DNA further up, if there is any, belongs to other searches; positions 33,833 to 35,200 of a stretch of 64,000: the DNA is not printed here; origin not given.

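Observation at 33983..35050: recA is split by a 356-aa intein at the M. leprae-type (RecA-b) site, with a possibly crippled homing endonuclease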

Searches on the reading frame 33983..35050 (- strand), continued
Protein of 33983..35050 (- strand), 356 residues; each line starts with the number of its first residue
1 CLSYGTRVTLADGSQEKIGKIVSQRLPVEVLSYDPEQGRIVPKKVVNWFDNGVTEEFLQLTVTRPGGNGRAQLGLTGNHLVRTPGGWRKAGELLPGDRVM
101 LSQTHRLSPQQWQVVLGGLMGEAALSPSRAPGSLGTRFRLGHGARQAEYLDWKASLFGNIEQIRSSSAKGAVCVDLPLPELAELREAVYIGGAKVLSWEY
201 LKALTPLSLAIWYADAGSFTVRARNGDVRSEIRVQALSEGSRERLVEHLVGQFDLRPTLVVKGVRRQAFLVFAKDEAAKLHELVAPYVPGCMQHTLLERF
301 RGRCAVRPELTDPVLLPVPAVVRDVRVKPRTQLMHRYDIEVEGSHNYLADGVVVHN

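Call 14: find_related_loci(query=A1, collection=genome_contigs, flank=4000)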
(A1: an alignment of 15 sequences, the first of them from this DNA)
Query A1 (356 aa) in genome_contigs; peptide patterns used: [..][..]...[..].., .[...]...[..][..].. (x = any residue, [..] = any of these).
599 stretches matched a pattern (row limit reached: there are more); 565 encode a relative of the query (tblastn E <= 1e-3); the best 80 are kept; 80 distinct loci.
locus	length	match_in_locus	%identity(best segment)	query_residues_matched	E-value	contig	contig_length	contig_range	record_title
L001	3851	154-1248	75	1-356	0e+0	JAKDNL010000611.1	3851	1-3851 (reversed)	MAG: Pseudonocardia sp. isolate 53_S67 53_S67_NODE_2368_length_3851_cov_12.582719, whole genome shotgun sequence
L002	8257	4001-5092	74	1-356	0e+0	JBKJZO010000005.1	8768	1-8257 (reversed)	MAG: Mycobacteriales bacterium isolate swi_bin.249 S1Ck127_13076831_flag_1_multi_8.0000_len_8768, whole genome shotgun s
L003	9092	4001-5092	72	1-356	3e-179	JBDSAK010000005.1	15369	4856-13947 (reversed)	MAG: Mycobacteriales bacterium isolate cluster1_bin.108 k127_8853390, whole genome shotgun sequence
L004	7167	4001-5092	74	1-356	1e-177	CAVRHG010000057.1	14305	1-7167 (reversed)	MAG: uncultured Actinomycetota bacterium isolate MFD05442.bin.2.18 genome assembly, contig: contig_66876, whole genome s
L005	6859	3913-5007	73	1-356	2e-178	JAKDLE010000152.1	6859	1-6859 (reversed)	MAG: Pseudonocardia sp. isolate 40_S54 40_S54_NODE_918_length_6859_cov_5.079071, whole genome shotgun sequence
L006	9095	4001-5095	72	1-356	4e-177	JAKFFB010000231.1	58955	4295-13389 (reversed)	MAG: Actinomycetales bacterium isolate LC088 contig-124_440, whole genome shotgun sequence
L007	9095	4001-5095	73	1-356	4e-177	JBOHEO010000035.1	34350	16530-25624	MAG: Pseudonocardia sp. isolate SD8039_metabat2.bin.5 NODE_37_length_34350_cov_2.709815, whole genome shotgun sequence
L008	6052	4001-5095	73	1-356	1e-176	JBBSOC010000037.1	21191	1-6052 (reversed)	MAG: Mycobacteriales bacterium isolate LS6_sbin.2 LS6_sbin.2_K_418117_L_21191_cov_12.0000, whole genome shotgun sequence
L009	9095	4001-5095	73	1-356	2e-175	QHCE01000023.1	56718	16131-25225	MAG: Acidimicrobiales bacterium isolate RRmetagenome_bin2 antarctic_metabat_spec_bin_10_contig_6140, whole genome shotgu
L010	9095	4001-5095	71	1-356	7e-175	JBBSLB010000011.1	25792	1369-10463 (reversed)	MAG: Mycobacteriales bacterium isolate metawrap_LS4_39 metawrap_LS4_39_K_44373_L_25792_cov_55.0094, whole genome shotgun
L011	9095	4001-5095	72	1-356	2e-174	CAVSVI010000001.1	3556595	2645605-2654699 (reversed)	MAG: uncultured Actinomycetota bacterium isolate MFD09603.bin.2.166 genome assembly, contig: contig_12818, whole genome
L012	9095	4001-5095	73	1-356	8e-174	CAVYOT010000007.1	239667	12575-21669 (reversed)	MAG: uncultured Actinomycetota bacterium isolate MFD05841.bin.2.8 genome assembly, contig: contig_26915, whole genome sh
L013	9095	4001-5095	72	1-356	4e-170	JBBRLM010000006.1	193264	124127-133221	MAG: Mycobacteriales bacterium isolate La1_maxbin2.028 LA1C_X2.028_k141_1987156L_193264_cov_21.3707, whole genome shotgu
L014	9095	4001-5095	70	1-356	2e-166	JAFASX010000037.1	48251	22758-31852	MAG: Pseudonocardia sp. isolate CP_BM_ER_R8_29 BM_ER_R8_k147_377613, whole genome shotgun sequence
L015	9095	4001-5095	71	1-356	8e-165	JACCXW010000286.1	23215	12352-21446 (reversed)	MAG: Geodermatophilaceae bacterium isolate MGR_bin188 SD2897-2912_k127_4400640, whole genome shotgun sequence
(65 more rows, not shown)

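Call 36: predict_structure(alignment_id=A1)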
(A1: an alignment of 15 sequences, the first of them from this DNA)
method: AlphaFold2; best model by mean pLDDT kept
length: 356 residues; sequences in the alignment: 15
mean_pLDDT: 85.2   pTM: 0.78
mean pLDDT of the five models: 85.2, 84.6, 83.6, 83.0, 81.8
residues with pLDDT >= 90: 148; 70-90: 175; 50-70: 27; < 50: 6
segments of 3 or more residues with pLDDT < 50: 352-356
pLDDT, mean of each block of 10 residues (from residue 1): 83 86 91 79 88 87 74 83 84 89 85 93 79 72 92 92 91 89 77 83 94 88 69 91 95 95 90 93 96 91 90 82 89 82 62 46
secondary structure, 60 per line:
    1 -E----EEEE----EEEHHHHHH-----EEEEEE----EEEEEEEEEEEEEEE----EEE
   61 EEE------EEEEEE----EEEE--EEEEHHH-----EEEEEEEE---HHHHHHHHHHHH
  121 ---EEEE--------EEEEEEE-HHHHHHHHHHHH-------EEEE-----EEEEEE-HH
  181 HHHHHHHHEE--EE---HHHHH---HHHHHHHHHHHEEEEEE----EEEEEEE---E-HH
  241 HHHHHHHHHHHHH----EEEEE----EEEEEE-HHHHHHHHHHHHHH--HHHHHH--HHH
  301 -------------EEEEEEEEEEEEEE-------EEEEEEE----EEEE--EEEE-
elements in order: E7-10 E15-17 H18-23 E29-34 E39-53 E58-63 E70-75 E80-83 E86-89 E98-105 H109-120 E124-127 E136-142 H144-155 E163-166 E172-177 H179-188 H198-202 H206-216 E217-222 E227-233 H239-253 E258-262 E267-272 H274-287 H290-295 E314-327 E335-341 E346-349 E352-355

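Call 40: fold_search(model_id=the predicted structure, library=pdb)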
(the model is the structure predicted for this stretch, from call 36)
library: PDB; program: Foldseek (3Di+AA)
matches with E <= 10: 1168; with E <= 0.001: 148
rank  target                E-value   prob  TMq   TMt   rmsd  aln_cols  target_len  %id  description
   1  7qsu                  2.8e-13  1.00  0.36  0.35  16.6       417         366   16  Crystal structure of homing endonuclease-associated TliVMA intein (C1A, d333-339) (released 2022-03-30)
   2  7qss                  1.9e-12  1.00  0.33  0.28  19.7       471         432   16  Crystal structure of homing endonuclease-associated TliVMA intein (C1A) (released 2022-03-30)
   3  6x1j_A                7.1e-12  1.00  0.45  0.69   4.0       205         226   15  The homing endonuclease I-WcaI bound to its DNA recognition sequence (released 2021-05-26)
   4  1dq3                  1.2e-11  1.00  0.34  0.28  18.2       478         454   13  CRYSTAL STRUCTURE OF AN ARCHAEAL INTEIN-ENCODED HOMING ENDONUCLEASE PI-PFUI (released 2000-07-05)
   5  5a0m_B                2.1e-11  1.00  0.44  0.67   4.3       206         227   18  THE CRYSTAL STRUCTURE OF I-SCEI IN COMPLEX WITH ITS TARGET DNA IN THE PRESENCE OF MN (released 2016-05-04)
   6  5a0m_A                3.9e-11  1.00  0.45  0.68   4.1       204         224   18  THE CRYSTAL STRUCTURE OF I-SCEI IN COMPLEX WITH ITS TARGET DNA IN THE PRESENCE OF MN (released 2016-05-04)
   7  3oor_A                5.9e-11  1.00  0.44  0.67   4.4       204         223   18  I-SceI mutant (K86R/G100T)complexed with C/G+4 DNA substrate (released 2010-11-17)
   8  1r7m_A                2.0e-10  1.00  0.44  0.67   4.3       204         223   18  The homing endonuclease I-SceI bound to its DNA recognition region (released 2004-10-26)
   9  1um2_B                2.2e-09  1.00  0.37  0.32  17.2       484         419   13  Crystal Structure of the Vma1-Derived Endonuclease with the Ligated Extein Segment (released 2004-09-22)
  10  2imz_A                3.9e-09  1.00  0.26  0.63   2.1       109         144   36  Crystal structure of Mtu recA intein splicing domain (released 2007-05-01)
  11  1um2_A                4.1e-09  1.00  0.34  0.29  18.6       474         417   10  Crystal Structure of the Vma1-Derived Endonuclease with the Ligated Extein Segment (released 2004-09-22)
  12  5i0a                  6.2e-09  1.00  0.26  0.63   1.4       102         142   36  RecA mini intein in complex with cisplatin (released 2016-09-21)
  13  1jva_B                6.5e-09  1.00  0.37  0.32  16.9       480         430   11  CRYSTAL STRUCTURE OF THE VMA1-DERIVED ENDONUCLEASE BEARING THE N AND C EXTEIN PROPEPTIDES (released 2002-08-29)
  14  1jva_A                7.7e-09  1.00  0.38  0.33  17.4       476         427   11  CRYSTAL STRUCTURE OF THE VMA1-DERIVED ENDONUCLEASE BEARING THE N AND C EXTEIN PROPEPTIDES (released 2002-08-29)
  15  2in0                  1.7e-08  1.00  0.26  0.64   1.7       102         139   37  crystal structure of Mtu recA intein splicing domain (released 2007-05-01)
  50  6uwg_A                9.0e-06  1.00  0.31  0.35  10.0       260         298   13  Engineered variant of I-OnuI meganuclease with improved thermostability and E178D mutation at catalytic site (released 2019-12-18)
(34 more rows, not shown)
